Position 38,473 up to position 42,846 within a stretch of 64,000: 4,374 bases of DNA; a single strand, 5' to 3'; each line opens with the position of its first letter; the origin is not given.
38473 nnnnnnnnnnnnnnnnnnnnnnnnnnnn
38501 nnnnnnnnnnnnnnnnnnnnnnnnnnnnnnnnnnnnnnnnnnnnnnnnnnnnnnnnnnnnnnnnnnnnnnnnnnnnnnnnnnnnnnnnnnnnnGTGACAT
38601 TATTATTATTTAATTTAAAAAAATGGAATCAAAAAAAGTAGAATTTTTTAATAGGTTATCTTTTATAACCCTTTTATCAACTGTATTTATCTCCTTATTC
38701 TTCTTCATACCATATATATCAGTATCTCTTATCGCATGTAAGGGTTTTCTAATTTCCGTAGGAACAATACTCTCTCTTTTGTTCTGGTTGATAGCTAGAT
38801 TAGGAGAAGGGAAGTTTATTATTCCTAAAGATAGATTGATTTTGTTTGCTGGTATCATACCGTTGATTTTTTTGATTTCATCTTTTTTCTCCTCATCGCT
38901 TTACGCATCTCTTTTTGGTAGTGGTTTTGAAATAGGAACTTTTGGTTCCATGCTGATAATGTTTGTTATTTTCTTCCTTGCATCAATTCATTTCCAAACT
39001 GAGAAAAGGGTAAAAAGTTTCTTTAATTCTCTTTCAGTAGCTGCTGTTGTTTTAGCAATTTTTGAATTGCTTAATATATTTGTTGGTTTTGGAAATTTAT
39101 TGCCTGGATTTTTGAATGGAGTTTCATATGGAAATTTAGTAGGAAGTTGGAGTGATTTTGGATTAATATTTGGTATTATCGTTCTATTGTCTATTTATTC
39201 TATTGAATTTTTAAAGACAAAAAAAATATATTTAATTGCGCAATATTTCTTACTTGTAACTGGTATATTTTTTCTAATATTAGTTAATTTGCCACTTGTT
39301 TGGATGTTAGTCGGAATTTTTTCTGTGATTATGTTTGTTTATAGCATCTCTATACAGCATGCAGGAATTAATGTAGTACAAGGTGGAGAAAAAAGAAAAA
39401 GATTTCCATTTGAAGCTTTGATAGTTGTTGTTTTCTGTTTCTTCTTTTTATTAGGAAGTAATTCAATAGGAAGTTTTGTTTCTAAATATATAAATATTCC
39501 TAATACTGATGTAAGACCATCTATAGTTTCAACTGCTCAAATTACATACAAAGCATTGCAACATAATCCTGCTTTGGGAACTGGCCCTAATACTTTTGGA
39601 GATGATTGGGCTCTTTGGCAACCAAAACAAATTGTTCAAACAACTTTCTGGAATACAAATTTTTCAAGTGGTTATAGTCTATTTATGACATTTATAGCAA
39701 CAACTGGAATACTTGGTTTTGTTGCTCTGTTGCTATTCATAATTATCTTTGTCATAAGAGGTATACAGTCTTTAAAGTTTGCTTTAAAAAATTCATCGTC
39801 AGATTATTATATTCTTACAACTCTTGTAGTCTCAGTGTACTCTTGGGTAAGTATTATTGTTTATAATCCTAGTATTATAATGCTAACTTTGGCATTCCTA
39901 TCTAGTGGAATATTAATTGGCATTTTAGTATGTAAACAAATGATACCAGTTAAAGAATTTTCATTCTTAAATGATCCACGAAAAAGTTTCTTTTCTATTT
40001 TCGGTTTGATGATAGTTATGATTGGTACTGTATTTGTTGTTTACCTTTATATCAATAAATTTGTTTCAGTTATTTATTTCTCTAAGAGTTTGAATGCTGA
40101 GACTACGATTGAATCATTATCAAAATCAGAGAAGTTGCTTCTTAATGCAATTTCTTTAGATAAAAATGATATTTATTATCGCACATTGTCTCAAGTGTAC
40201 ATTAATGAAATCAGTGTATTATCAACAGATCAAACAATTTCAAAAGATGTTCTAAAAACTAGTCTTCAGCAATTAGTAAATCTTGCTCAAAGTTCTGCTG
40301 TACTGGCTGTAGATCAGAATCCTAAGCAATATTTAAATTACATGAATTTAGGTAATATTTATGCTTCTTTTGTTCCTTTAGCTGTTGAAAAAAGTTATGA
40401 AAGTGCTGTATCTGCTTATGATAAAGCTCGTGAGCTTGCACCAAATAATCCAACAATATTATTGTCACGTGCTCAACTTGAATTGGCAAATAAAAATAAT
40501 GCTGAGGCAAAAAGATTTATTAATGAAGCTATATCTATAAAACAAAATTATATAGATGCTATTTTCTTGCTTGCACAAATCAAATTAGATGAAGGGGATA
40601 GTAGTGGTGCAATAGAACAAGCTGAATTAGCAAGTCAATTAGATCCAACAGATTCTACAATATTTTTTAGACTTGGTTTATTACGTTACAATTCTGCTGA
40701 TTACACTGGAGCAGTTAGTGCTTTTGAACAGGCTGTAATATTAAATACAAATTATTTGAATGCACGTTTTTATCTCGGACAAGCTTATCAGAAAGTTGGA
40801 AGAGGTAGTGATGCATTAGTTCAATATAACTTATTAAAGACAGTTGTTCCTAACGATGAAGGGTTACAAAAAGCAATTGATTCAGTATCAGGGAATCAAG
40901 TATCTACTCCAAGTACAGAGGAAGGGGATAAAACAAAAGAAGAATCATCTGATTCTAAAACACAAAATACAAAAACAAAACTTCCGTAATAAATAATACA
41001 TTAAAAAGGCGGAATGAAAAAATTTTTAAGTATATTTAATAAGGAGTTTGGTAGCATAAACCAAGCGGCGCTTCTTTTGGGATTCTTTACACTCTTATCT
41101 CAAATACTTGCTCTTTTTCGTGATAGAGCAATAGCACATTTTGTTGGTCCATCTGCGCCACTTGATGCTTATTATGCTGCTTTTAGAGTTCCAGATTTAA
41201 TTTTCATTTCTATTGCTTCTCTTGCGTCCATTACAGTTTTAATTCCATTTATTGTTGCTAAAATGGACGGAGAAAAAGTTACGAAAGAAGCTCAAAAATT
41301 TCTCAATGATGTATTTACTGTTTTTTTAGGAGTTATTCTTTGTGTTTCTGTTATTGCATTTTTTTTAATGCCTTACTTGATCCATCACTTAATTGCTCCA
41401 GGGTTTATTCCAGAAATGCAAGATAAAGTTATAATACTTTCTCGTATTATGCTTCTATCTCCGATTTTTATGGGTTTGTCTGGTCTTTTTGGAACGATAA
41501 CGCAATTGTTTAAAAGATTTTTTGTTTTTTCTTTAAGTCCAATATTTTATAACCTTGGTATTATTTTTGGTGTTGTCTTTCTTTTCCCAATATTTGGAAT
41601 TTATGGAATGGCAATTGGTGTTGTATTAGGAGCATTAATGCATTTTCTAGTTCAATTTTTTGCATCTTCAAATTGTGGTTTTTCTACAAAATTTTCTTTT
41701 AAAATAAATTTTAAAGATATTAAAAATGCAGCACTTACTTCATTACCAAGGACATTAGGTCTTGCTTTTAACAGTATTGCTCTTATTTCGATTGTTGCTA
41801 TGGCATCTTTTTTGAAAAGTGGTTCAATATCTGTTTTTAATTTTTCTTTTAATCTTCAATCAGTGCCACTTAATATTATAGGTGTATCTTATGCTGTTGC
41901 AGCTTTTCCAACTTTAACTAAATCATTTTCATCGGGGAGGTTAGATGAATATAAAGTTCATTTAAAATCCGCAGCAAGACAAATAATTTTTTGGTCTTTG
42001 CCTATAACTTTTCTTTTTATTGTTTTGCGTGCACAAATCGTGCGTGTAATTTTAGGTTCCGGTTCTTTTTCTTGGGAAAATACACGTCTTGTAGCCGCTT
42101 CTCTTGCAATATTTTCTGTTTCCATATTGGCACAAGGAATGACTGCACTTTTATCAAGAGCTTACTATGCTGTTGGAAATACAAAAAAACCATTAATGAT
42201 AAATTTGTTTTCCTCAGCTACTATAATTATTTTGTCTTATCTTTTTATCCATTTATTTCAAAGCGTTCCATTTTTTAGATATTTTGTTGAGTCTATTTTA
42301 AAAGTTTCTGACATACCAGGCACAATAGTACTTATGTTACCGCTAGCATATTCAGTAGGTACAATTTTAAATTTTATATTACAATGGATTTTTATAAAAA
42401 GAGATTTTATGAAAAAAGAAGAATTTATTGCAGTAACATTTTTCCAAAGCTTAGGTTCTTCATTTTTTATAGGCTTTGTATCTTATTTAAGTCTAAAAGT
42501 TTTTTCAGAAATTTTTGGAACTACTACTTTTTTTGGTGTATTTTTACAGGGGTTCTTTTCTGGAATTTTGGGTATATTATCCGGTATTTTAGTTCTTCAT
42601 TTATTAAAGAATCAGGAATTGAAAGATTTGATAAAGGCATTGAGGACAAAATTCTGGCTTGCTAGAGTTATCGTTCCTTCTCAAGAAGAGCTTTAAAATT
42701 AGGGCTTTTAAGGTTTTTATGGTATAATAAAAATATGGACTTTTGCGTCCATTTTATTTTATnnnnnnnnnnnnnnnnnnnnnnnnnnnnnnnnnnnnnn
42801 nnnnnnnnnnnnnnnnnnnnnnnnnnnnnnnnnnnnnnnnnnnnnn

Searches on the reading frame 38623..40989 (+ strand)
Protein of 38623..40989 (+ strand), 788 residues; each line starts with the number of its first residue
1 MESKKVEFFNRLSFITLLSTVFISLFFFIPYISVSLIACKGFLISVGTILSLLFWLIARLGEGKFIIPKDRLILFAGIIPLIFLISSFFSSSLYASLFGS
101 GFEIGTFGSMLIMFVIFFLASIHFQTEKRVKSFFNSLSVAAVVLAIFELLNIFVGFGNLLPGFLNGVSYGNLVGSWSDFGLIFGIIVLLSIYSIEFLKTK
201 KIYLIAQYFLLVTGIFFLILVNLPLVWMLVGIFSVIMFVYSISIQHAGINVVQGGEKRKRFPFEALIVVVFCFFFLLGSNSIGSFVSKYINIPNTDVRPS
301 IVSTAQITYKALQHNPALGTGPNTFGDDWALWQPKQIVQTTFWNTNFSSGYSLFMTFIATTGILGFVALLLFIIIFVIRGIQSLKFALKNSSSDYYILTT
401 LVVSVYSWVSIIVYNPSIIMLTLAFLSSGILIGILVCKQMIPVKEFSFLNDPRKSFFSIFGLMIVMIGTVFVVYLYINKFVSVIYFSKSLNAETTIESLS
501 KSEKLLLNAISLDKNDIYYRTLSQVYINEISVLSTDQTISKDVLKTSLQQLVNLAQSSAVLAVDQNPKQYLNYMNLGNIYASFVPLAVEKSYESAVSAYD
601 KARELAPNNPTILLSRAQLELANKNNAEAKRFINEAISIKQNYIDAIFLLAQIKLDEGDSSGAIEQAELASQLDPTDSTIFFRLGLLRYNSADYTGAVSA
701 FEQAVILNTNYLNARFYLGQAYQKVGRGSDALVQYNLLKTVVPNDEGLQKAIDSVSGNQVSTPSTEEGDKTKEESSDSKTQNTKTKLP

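Call 70: search_protein_families(library=pfam, proteins=[window:38623-40989:+], max_evalue=0.00001)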
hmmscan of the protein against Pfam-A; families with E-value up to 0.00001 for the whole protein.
window:38623-40989:+ (788 aa): 9 families
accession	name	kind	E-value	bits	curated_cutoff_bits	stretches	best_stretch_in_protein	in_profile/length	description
PF14559.12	TPR_19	-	1e-12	48.6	25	0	589-652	4-67/68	Tetratricopeptide repeat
PF07719.23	TPR_2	-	1.5e-11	43.9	27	0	680-710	3-33/34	Tetratricopeptide repeat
PF23914.1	TPR_CcmH_CycH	-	4.2e-11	43.4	42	1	565-677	45-154/158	Cytochrome c-type biogenesis protein H TPR domain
PF13414.12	TPR_11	-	1.5e-10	41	26.8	0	693-726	9-42/42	TPR repeat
PF13428.12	TPR_14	-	1.6e-09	37.9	23.5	0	612-653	3-44/44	Tetratricopeptide repeat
PF13431.12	TPR_17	-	2.1e-08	34.2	24.4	0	598-630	1-33/34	Tetratricopeptide repeat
PF13432.12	TPR_16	-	2.8e-07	31.3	32.7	0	592-637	13-58/65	Tetratricopeptide repeat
PF00515.34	TPR_1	-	4.3e-06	26.7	27.8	0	591-609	16-34/34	Tetratricopeptide repeat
PF13181.12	TPR_8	-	7e-06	26.2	25.7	0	613-642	4-33/34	Tetratricopeptide repeat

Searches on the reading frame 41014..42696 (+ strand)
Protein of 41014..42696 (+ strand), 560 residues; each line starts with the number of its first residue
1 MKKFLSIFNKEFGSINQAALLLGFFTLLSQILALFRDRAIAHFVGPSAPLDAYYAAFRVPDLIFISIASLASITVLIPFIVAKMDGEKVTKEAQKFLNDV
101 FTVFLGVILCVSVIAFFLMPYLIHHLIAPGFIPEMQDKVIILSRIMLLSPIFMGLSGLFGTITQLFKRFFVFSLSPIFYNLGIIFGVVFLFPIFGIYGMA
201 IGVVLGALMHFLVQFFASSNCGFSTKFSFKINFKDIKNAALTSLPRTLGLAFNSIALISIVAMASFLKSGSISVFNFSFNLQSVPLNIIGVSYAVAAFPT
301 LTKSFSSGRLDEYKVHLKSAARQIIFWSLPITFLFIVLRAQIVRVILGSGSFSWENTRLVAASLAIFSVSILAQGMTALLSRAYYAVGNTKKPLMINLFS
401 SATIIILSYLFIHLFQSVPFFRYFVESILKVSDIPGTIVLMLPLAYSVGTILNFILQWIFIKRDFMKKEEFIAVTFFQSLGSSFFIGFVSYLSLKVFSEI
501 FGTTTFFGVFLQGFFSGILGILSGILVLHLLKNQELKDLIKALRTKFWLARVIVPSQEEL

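Call 70: search_protein_families(library=pfam, proteins=[window:41014-42696:+], max_evalue=0.00001)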
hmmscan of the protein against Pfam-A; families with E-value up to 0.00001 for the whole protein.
window:41014-42696:+ (560 aa): 1 family
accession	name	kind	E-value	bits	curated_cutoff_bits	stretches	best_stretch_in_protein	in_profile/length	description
PF03023.19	MurJ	-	9.6e-66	222.7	27.4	1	40-418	1-378/451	Lipid II flippase MurJ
